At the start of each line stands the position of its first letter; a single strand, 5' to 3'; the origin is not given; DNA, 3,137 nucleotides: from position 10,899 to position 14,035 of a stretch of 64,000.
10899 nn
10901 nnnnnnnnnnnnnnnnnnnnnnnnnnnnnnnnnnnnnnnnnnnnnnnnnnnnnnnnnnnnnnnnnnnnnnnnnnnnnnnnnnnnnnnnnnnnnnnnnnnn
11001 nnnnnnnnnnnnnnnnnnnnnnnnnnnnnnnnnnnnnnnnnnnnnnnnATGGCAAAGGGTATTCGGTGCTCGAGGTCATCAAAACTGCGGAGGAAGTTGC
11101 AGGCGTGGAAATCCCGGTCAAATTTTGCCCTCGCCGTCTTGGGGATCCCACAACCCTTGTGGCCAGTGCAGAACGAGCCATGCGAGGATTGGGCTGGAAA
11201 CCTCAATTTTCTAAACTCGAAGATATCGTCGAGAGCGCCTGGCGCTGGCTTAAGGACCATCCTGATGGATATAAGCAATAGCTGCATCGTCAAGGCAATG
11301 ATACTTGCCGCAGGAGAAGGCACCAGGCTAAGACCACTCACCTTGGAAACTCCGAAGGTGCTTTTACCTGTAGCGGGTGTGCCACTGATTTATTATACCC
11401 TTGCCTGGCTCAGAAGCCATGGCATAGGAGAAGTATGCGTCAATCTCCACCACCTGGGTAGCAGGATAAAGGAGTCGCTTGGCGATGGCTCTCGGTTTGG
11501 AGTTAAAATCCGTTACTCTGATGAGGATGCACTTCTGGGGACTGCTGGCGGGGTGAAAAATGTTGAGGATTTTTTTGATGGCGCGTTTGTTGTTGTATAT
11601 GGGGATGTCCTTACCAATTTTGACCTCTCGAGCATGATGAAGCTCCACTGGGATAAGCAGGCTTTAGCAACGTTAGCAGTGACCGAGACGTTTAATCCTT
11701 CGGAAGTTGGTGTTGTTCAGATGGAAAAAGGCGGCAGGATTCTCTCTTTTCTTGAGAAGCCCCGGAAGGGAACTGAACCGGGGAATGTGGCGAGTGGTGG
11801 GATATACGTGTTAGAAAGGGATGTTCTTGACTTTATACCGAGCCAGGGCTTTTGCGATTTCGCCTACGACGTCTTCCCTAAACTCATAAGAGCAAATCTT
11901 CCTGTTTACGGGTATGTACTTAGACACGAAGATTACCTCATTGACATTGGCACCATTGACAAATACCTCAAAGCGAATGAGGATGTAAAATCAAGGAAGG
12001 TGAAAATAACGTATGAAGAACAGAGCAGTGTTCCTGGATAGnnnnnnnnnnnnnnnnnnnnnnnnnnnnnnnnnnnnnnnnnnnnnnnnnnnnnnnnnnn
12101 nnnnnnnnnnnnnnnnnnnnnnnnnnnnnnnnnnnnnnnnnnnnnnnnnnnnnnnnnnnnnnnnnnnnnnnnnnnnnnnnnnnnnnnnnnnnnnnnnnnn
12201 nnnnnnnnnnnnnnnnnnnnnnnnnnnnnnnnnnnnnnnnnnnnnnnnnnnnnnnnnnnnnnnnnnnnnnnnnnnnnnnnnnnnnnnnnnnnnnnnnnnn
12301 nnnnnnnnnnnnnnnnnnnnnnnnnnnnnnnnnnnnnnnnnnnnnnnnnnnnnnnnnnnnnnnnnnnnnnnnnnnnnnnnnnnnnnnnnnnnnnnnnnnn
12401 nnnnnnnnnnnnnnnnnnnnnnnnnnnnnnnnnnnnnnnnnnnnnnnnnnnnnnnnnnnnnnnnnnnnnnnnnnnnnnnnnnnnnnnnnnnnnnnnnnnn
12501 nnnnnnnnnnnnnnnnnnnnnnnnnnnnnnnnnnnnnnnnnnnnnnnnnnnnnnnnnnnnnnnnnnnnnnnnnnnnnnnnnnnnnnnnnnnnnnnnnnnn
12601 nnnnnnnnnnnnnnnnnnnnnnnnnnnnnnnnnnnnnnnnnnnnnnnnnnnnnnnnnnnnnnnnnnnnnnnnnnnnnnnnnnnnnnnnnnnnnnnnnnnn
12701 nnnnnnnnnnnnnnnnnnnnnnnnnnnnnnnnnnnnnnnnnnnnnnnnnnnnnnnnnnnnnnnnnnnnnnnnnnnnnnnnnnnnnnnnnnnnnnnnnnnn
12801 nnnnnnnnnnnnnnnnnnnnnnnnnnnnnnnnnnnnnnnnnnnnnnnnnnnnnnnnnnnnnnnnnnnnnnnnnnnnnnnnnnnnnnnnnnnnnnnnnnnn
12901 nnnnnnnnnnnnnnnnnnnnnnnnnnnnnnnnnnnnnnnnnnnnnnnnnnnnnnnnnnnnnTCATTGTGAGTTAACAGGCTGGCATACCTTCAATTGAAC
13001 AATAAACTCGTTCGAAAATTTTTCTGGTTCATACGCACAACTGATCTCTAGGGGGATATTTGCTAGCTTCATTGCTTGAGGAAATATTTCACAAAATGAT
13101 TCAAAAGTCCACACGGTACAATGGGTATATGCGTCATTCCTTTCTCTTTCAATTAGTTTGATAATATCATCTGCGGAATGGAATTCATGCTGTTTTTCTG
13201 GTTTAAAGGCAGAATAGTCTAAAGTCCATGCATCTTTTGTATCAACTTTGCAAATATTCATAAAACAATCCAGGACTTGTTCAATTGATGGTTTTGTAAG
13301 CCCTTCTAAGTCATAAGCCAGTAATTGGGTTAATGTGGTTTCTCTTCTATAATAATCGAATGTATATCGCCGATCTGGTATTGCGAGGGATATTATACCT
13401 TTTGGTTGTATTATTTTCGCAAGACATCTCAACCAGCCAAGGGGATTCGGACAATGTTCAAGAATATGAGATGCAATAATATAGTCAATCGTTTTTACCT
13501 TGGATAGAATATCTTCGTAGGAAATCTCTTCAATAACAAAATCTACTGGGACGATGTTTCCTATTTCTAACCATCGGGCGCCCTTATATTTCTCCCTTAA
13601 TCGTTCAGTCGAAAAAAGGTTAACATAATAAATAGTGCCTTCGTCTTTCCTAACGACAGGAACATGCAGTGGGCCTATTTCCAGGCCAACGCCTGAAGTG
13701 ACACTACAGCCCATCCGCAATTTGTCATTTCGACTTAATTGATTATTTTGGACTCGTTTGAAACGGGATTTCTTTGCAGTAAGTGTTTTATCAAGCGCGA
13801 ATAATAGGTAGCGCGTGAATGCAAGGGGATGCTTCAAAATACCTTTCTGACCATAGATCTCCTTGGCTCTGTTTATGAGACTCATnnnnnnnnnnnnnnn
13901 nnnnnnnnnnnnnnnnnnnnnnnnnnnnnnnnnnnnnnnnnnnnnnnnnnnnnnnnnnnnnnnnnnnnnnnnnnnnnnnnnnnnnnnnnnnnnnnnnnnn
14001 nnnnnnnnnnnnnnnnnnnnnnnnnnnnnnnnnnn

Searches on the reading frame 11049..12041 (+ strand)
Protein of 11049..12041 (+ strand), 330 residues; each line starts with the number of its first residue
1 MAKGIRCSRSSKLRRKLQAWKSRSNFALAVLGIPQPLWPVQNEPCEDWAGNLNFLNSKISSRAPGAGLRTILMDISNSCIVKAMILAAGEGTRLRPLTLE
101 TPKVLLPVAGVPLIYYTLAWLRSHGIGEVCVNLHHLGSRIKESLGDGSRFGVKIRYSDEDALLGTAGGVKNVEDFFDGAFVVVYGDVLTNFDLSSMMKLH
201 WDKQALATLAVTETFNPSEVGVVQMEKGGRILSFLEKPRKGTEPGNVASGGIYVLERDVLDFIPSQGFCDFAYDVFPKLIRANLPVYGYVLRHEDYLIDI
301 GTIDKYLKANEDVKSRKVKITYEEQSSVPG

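Call 75: search_protein_families(library=pfam, proteins=[window:11049-12041:+], max_evalue=0.01)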
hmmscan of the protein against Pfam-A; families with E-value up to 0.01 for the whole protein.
window:11049-12041:+ (330 aa): 2 families
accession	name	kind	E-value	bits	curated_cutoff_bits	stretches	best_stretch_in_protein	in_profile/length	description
PF00483.29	NTP_transferase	-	2.3e-47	162.1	21.2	1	82-314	1-243/245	Nucleotidyl transferase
PF12804.13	NTP_transf_3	-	3.3e-09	37.6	27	1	83-187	1-96/160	MobA-like NTP transferase domain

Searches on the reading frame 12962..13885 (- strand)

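Call 14: search_protein_families(library=ncbifam, proteins=[window:12962-13885:-], max_evalue=0.01)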
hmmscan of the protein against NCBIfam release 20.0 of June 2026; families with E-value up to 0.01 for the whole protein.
window:12962-13885:- (307 aa): 1 family
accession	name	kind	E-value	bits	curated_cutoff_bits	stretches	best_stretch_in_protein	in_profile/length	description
TIGR01983.1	UbiG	equivalog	0.0015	17.9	102.95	1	115-168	100-152/228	bifunctional 2-polyprenyl-6-hydroxyphenol methylase/3-demethylubiquinol 3-O-methyltransferase UbiG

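Call 75: search_protein_families(library=pfam, proteins=[window:12962-13885:-], max_evalue=0.01)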
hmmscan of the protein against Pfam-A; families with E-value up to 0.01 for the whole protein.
window:12962-13885:- (307 aa): 3 families
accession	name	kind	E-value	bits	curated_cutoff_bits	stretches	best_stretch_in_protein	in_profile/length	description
PF13489.12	Methyltransf_23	-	6.1e-08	33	27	1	124-199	73-124/164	Methyltransferase domain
PF08242.18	Methyltransf_12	-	0.00075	20.6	30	1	110-165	47-98/98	Methyltransferase domain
PF08241.18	Methyltransf_11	-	0.006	17.6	21.2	1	120-165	48-93/95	Methyltransferase domain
